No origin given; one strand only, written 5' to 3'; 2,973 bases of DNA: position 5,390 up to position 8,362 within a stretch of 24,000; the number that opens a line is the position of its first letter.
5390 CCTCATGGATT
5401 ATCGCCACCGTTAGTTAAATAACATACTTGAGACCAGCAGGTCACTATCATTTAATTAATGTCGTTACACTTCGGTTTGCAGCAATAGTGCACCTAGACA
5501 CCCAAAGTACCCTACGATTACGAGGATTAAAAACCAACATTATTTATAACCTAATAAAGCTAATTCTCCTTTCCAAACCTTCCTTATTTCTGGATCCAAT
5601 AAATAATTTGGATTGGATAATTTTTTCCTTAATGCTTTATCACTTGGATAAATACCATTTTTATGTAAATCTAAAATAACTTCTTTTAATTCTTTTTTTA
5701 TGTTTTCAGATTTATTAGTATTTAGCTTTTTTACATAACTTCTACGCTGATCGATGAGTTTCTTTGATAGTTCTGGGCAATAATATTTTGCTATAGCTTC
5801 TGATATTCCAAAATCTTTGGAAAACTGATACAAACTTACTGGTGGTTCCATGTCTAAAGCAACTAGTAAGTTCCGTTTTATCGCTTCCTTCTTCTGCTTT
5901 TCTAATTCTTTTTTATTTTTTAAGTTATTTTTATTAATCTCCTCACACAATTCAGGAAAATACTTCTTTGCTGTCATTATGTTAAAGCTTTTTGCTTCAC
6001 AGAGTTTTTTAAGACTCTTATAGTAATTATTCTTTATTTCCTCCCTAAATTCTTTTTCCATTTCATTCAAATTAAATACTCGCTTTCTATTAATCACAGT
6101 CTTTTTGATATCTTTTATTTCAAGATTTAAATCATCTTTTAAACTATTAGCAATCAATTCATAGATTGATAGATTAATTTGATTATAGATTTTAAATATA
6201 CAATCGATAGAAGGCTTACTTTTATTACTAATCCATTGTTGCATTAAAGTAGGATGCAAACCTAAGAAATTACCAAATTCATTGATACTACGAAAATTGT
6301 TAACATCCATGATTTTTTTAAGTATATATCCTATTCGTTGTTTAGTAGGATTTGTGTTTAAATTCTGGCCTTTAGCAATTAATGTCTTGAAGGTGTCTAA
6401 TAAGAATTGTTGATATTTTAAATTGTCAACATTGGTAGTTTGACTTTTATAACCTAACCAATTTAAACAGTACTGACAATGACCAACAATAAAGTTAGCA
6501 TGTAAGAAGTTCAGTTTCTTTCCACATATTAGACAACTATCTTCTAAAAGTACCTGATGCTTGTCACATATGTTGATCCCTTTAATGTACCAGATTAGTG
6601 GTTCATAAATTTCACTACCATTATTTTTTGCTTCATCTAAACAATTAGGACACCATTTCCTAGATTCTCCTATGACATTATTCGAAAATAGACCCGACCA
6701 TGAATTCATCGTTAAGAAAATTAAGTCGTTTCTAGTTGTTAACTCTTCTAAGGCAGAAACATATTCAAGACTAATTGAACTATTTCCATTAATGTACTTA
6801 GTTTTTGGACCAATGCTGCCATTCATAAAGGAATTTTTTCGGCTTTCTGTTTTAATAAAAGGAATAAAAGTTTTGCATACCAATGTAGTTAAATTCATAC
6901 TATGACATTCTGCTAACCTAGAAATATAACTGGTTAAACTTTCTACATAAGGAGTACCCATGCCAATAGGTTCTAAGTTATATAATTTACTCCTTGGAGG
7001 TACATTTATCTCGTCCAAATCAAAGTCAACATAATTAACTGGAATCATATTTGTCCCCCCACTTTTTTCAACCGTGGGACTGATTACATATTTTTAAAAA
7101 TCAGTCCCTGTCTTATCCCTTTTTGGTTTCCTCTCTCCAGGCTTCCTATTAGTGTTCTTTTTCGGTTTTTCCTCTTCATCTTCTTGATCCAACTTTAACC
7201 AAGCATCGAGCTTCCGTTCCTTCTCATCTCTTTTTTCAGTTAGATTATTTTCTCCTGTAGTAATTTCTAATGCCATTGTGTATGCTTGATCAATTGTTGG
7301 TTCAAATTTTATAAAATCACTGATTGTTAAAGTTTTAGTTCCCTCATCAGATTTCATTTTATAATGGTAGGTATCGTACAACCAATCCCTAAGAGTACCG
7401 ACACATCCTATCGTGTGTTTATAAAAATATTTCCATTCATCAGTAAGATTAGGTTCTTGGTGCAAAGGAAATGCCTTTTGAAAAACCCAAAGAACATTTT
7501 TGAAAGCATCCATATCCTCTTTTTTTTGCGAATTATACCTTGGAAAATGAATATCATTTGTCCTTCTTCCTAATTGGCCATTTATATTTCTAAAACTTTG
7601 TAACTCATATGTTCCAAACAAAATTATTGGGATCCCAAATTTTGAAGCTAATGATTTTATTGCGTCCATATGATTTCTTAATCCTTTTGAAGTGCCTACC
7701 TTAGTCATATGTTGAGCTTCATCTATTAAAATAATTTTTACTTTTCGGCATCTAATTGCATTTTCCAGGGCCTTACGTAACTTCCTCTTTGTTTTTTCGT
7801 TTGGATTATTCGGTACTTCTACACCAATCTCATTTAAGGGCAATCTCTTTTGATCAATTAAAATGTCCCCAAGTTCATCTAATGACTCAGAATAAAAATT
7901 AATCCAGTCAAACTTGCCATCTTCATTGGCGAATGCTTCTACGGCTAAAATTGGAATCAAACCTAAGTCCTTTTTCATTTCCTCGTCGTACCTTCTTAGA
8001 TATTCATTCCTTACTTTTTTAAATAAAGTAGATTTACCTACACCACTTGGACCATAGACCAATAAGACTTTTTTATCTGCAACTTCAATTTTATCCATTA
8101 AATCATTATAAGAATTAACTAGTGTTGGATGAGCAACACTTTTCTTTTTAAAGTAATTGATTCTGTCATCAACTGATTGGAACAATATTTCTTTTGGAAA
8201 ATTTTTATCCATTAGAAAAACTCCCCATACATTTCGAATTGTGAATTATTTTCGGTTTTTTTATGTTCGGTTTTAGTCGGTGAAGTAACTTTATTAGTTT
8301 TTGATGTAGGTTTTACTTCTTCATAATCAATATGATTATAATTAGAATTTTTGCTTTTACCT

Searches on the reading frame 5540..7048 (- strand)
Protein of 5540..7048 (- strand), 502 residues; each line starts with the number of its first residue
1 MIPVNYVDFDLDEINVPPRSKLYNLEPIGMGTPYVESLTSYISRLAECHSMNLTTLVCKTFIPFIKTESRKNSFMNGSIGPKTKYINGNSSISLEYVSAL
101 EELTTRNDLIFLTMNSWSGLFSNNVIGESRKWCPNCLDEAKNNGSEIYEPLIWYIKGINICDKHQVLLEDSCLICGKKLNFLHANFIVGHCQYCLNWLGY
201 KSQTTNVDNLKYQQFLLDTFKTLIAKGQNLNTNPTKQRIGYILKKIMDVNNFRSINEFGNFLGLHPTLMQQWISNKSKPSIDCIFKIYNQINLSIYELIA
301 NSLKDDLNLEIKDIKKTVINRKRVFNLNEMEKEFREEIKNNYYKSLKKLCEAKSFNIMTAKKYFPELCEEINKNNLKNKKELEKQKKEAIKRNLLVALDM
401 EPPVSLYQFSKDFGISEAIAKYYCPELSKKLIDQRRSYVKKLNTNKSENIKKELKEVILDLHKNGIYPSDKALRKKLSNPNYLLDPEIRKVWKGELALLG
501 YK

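Call 6: search_protein_families(library=pfam, proteins=[window:5540-7048:-], max_evalue=0.01)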
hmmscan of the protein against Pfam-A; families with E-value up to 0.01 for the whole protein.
window:5540-7048:- (502 aa): 2 families
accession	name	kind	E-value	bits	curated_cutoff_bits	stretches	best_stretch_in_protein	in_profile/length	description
PF06527.16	TniQ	-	9.2e-14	52.7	27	1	27-168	1-142/142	TniQ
PF12712.13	DUF3805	-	0.00035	21.1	22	0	84-143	2-63/152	Domain of unknown function (DUF3805)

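Call 39: search_solved_structures(query=window:5540-7048:-, max_evalue=0.01)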
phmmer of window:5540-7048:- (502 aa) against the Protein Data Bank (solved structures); distinct sequences matched with E-value up to 0.01: 4.
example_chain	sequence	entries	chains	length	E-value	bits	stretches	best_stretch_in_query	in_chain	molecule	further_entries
8v32_J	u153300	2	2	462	3.5e-51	177.6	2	6-300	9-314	TnsD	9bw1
8fcu_P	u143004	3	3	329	2.2e-39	138.7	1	9-305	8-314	TniQ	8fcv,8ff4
30ga_I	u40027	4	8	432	0.0012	20.8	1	145-234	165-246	TniQ.1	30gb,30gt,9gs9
9t5t_U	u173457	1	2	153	0.0082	18.1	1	191-286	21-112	Photosystem II extrinsic protein U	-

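Call 81: search_protein_families(library=ncbifam, proteins=[window:5540-7048:-], max_evalue=0.001)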
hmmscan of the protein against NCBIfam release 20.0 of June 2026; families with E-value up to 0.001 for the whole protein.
window:5540-7048:- (502 aa): 1 family
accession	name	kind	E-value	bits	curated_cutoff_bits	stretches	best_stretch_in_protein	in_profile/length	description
NF002708.1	PRK02515.1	equivalog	0.00014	21.8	85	1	191-287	14-98/137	photosystem II complex extrinsic protein PsbU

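Call 82: find_homologous_proteins(query=window:5540-7048:-, max_evalue=1e-20)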
Query window:5540-7048:- (502 aa): 54 proteins with E <= 1e-20 among 8000 candidates.
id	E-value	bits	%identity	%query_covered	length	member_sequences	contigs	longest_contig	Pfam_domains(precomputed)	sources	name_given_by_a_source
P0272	0.0e+0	1132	100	100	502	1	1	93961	PF06527.17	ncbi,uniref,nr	ncbi:TniQ family protein [Peribacillus acanthi]|uniref:TniQ family protein n=1 Tax=Peribacillus acan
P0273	3.1e-208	711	64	100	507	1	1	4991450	PF06527.17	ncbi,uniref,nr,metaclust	ncbi:TniQ family protein [Cytobacillus solani]|uniref:TniQ domain-containing protein n=1 Tax=Cytobac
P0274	1.0e-207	709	64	100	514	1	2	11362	PF06527.17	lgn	-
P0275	4.6e-204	697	63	98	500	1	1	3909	PF01381.29,PF06527.17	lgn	-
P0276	2.7e-198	678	60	98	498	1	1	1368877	PF06527.17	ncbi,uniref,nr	ncbi:TniQ family protein [Halalkalibacter urbisdiaboli]|uniref:TniQ family protein n=1 Tax=Halalkali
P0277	4.7e-192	657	58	100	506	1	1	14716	PF06527.17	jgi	jgi:transcriptional regulator with XRE-family HTH domain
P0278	1.3e-167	577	54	100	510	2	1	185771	PF01381.29,PF06527.17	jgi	jgi:transcriptional regulator with XRE-family HTH domain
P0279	4.7e-167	575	55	100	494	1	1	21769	PF01381.29,PF06527.17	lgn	-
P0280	1.1e-166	574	54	100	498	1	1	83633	PF01381.29,PF06527.17,PF13443.13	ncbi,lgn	ncbi:MAG: helix-turn-helix domain-containing protein [Bacillus sp. (in: firmicutes)]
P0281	6.3e-162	558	54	95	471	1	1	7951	PF01381.29,PF06527.17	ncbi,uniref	ncbi:TniQ family protein, partial [Salipaludibacillus sp. CF4.18]|uniref:TniQ family protein n=1 Tax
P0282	5.1e-161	555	54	100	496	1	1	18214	PF01381.29,PF06527.17,PF13443.13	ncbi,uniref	ncbi:helix-turn-helix domain-containing protein [Bacillus sp. JJ1521]|uniref:helix-turn-helix domain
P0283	5.0e-157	542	51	98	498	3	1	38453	PF01381.29,PF06527.17,PF13443.13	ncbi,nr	nr:TniQ family protein [Paenibacillus bovis]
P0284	1.2e-113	399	41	98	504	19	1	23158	PF06527.17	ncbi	ncbi:TniQ family protein [Caldibacillus thermoamylovorans]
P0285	1.4e-111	392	40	96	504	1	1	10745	PF06527.17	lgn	-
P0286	5.1e-108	380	38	98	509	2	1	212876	PF01381.29,PF06527.17,PF13443.13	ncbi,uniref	ncbi:TniQ family protein [Aquibacillus halophilus]|uniref:TniQ family protein n=1 Tax=Aquibacillus h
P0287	5.0e-107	377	41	96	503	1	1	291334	PF06527.17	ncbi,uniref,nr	ncbi:TniQ family protein [Bacillus sp. ISL-41]|uniref:TniQ family protein n=1 Tax=Bacillus sp. ISL-4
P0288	1.2e-100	356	38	96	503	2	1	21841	PF06527.17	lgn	-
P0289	2.3e-100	355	38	94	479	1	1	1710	PF01381.29,PF06527.17,PF13443.13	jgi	jgi:transcriptional regulator with XRE-family HTH domain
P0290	2.7e-100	355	38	95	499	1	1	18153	PF01381.29,PF06527.17,PF07022.20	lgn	-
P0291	1.0e-94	336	39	96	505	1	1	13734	PF01381.29,PF06527.17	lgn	-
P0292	5.4e-94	334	37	97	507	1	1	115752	PF06527.17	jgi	jgi:hypothetical protein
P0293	4.8e-90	321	37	98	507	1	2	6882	PF06527.17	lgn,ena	-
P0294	6.2e-84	301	34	97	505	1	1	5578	PF06527.17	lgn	-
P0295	8.9e-80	287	36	96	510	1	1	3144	PF06527.17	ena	-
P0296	8.0e-72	261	33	96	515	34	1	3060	PF06527.17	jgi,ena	-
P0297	8.1e-53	198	26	99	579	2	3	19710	PF06527.17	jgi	jgi:hypothetical protein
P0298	7.7e-52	195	30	96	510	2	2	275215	PF06527.17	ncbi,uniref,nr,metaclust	ncbi:TniQ family protein [Bacillus cereus group sp. N18]|uniref:TniQ family protein n=1 Tax=Bacillus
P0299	3.8e-51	192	30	97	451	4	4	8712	PF06527.17,PF13443.13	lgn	-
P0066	1.3e-49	187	28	94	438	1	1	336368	PF06527.17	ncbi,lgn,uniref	ncbi:TniQ family protein [Bacillus cereus]|uniref:TniQ family protein n=1 Tax=Bacillus cereus TaxID=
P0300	3.0e-49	186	26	99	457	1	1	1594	PF06527.17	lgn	-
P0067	9.9e-48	181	30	94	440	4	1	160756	PF06527.17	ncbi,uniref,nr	ncbi:TniQ family protein [Bacillus cereus]|uniref:TniQ family protein n=1 Tax=Bacillus cereus TaxID=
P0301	5.0e-47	179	28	96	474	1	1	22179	PF06527.17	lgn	-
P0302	1.9e-46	177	26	95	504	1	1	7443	PF06527.17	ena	-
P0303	1.9e-46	177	28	99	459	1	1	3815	PF01381.29,PF06527.17,PF13443.13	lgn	-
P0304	1.7e-45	174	32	70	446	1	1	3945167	PF06527.17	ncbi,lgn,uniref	ncbi:helix-turn-helix domain-containing protein [Niallia sp. FSL R7-0271]|uniref:helix-turn-helix do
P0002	1.8e-45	174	34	56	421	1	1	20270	PF06527.17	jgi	jgi:transcriptional regulator with XRE-family HTH domain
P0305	6.4e-44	169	26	89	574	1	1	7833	PF06527.17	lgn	-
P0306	2.2e-43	167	27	96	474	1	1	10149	PF06527.17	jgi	jgi:TniQ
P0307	3.6e-43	166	28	79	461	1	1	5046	PF06527.17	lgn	-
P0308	7.7e-43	165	28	99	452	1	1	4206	PF06527.17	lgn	-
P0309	9.0e-43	165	27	97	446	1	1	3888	PF06527.17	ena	-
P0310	5.6e-41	159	28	80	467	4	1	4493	PF06527.17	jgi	jgi:TniQ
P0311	1.3e-40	158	29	80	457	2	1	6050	PF06527.17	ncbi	ncbi:MAG: TniQ family protein [Waterburya sp.]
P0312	2.6e-38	150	25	95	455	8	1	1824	PF01381.29,PF06527.17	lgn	-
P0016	4.3e-38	149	31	60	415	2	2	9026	PF06527.17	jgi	jgi:hypothetical protein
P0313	4.4e-38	149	28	90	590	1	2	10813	PF06527.17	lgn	-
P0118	7.9e-37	145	27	75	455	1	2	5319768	PF06527.17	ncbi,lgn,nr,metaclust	ncbi:TetR family transcriptional regulator [Stanieria sp. NIES-3757]|nr:TetR family transcriptional 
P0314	1.8e-36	144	26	76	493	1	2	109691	PF06527.17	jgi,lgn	jgi:hypothetical protein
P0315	3.1e-35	140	22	98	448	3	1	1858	PF01381.29,PF06527.17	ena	-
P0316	5.7e-34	136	33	59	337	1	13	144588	PF06527.17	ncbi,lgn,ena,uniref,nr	ncbi:TniQ family protein [Brevibacillus parabrevis]|uniref:TniQ family protein n=1 Tax=Brevibacillus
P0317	3.6e-31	127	21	97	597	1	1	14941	PF06527.17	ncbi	-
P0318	2.2e-29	121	26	94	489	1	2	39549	PF06527.17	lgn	-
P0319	9.2e-29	119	26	83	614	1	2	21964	PF06527.17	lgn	-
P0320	3.3e-25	107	33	56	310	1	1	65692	PF06527.17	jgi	jgi:hypothetical protein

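Call 83: find_encoding_contigs(protein=P0273, flank=10000, max_places=2)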
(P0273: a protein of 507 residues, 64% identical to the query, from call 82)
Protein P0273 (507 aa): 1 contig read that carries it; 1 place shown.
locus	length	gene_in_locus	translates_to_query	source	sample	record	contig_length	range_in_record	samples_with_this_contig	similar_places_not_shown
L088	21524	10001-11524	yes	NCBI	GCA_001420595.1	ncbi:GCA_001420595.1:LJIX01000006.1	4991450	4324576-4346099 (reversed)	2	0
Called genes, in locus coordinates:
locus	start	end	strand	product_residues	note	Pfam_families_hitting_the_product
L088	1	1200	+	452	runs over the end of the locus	PF01527:HTH_Tnp_1 (weak), PF13384:HTH_23 (faint), PF13551:HTH_29 (faint), PF13518:HTH_28, PF13276:HTH_21, PF00665:rve, PF13683:rve_3, PF13333:rve_2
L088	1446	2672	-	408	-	PF16289:PIN_12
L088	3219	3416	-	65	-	PF13560:HTH_31, PF12844:HTH_19, PF01381:HTH_3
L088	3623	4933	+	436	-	PF06527:TniQ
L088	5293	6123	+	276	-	-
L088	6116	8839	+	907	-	PF08722:Tn7_TnsA-like_N, PF00665:rve, PF09299:Mu-transpos_C (weak)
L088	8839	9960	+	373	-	PF05621:TniB, PF01637:ATPase_2 (weak), PF13173:AAA_14 (faint), PF13401:AAA_22, PF00004:AAA (weak)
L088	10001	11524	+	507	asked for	PF06527:TniQ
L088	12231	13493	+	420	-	-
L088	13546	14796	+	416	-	PF18871:HEPN_Toprim_N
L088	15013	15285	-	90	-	-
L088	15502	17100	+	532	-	PF02463:SMC_N, PF11398:DUF2813 (faint), PF13175:AAA_15, PF13476:AAA_23, PF13304:AAA_21, PF20469:OLD-like_TOPRIM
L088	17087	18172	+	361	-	PF13245:AAA_19 (weak), PF00580:UvrD-helicase (weak), PF01443:Viral_helicase1 (weak)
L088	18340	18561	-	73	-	PF22400:DUF6980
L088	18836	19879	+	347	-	PF09983:JetD_C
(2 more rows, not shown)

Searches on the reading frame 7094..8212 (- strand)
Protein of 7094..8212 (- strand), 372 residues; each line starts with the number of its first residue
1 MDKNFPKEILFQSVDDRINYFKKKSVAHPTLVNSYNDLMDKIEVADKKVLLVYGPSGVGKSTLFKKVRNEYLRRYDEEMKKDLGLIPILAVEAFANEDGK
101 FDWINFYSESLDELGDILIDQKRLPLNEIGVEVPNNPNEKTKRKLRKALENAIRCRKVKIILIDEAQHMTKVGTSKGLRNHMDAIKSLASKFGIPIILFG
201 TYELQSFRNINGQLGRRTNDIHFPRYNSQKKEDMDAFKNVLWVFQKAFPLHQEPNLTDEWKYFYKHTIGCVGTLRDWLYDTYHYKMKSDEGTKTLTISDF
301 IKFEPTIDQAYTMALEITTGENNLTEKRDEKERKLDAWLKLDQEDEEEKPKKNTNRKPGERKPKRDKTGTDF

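Call 6: search_protein_families(library=pfam, proteins=[window:7094-8212:-], max_evalue=0.01)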
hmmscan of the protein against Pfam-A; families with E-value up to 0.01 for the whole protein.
window:7094-8212:- (372 aa): 20 families
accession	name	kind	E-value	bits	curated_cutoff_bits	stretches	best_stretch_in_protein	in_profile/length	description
PF05621.17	TniB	-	2e-17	63.7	22.4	2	133-227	96-188/189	Bacterial TniB protein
PF13401.12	AAA_22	-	9.7e-17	61.9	27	1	46-205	4-127/130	AAA domain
PF01637.24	ATPase_2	-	2.7e-07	31.1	33.2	1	38-176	11-129/225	ATPase domain predominantly from Archaea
PF13173.12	AAA_14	-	4.1e-07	30.5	27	0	138-223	44-120/129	AAA domain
PF00004.35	AAA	-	1.5e-06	29.1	21.2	1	50-189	1-99/131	ATPase family associated with various cellular activities (AAA)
PF25201.1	nSTAND6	-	2.6e-06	28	27.7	1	44-73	15-44/148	Novel STAND NTPase 6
PF13191.12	AAA_16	-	2e-05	25.6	32.6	1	38-169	15-144/167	AAA ATPase domain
PF03215.21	Rad17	-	0.00012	22.6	23.8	1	40-79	38-77/186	Rad17 P-loop domain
PF03193.22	RsgA_GTPase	-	0.00038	20.8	30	1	43-70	102-129/174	RsgA GTPase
PF00931.28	NB-ARC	-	0.00066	19.4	23.5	1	40-71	10-45/248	NB-ARC domain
PF09848.15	SLFN-g3_helicase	-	0.001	18.9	24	0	47-201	1-123/354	Schlafen group 3, DNA/RNA helicase domain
PF05970.20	PIF1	-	0.0014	18.7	25.9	0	132-200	77-146/223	PIF1-like helicase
PF00005.33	ABC_tran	-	0.0017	19.4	25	0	43-71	7-35/137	ABC transporter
PF06745.19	ATPase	-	0.0029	17.4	26.6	0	137-197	99-159/231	KaiC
PF20720.3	nSTAND3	-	0.0034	17.5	27.2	0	35-74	7-44/155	Novel STAND NTPase 3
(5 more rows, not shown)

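Call 81: search_protein_families(library=ncbifam, proteins=[window:7094-8212:-], max_evalue=0.001)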
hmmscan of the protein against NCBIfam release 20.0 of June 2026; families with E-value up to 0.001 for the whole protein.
window:7094-8212:- (372 aa): 1 family
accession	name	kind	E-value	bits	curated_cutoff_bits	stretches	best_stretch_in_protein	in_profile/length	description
NF003229.0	PRK04195.1-5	equivalog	0.00012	20.9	280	0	41-71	38-68/413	replication factor C large subunit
